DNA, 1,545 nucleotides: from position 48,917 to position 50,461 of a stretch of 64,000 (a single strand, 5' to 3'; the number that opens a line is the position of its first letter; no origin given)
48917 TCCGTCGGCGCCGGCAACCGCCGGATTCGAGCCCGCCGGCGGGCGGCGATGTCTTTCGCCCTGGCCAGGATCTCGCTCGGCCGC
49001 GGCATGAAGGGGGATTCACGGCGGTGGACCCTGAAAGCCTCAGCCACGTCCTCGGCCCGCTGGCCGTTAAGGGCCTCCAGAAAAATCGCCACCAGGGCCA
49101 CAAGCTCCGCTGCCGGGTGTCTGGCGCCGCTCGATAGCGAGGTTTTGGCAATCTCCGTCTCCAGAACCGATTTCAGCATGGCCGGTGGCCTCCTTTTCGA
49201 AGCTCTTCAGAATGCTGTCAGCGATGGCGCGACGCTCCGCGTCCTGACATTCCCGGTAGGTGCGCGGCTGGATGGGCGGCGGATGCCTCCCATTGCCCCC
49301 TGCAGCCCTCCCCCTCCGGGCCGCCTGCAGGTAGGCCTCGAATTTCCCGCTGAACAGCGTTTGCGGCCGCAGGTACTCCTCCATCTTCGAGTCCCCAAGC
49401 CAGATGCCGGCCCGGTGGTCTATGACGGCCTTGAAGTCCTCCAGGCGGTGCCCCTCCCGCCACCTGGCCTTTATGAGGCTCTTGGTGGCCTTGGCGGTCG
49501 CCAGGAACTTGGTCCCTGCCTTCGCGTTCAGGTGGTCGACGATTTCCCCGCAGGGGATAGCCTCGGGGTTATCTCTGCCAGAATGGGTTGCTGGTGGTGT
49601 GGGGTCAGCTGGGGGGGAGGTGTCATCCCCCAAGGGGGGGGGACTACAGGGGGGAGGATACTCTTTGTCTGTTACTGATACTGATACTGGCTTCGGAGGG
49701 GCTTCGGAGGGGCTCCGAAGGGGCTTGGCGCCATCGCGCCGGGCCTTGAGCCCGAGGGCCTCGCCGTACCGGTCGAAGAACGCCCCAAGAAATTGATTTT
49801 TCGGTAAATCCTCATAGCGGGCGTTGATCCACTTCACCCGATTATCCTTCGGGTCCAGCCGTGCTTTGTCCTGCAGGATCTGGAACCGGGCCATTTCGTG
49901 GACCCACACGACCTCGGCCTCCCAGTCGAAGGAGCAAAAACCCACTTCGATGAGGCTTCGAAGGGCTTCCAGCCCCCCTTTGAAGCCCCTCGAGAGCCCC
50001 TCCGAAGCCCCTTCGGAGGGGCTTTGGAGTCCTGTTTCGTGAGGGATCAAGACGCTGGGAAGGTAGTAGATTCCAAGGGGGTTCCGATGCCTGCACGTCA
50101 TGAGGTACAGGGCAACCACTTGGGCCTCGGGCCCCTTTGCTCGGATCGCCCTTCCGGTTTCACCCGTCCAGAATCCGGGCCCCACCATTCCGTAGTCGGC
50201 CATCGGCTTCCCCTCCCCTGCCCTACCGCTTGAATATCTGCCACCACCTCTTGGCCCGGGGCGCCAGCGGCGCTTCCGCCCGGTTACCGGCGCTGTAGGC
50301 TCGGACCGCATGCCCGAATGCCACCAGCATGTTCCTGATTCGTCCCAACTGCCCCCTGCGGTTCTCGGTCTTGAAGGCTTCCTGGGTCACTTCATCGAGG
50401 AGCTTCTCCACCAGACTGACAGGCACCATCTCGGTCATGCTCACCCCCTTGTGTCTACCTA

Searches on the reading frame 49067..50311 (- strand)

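Call 55: search_protein_families(library=pfam, proteins=[window:49067-50311:-], max_evalue=0.001)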
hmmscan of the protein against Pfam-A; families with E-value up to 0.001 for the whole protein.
window:49067-50311:- (414 aa): 1 family
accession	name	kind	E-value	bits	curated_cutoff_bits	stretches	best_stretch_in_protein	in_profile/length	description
PF09524.15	Phg_2220_C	-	4.1e-26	91.3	27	1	257-329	1-73/73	Conserved phage C-terminus (Phg_2220_C)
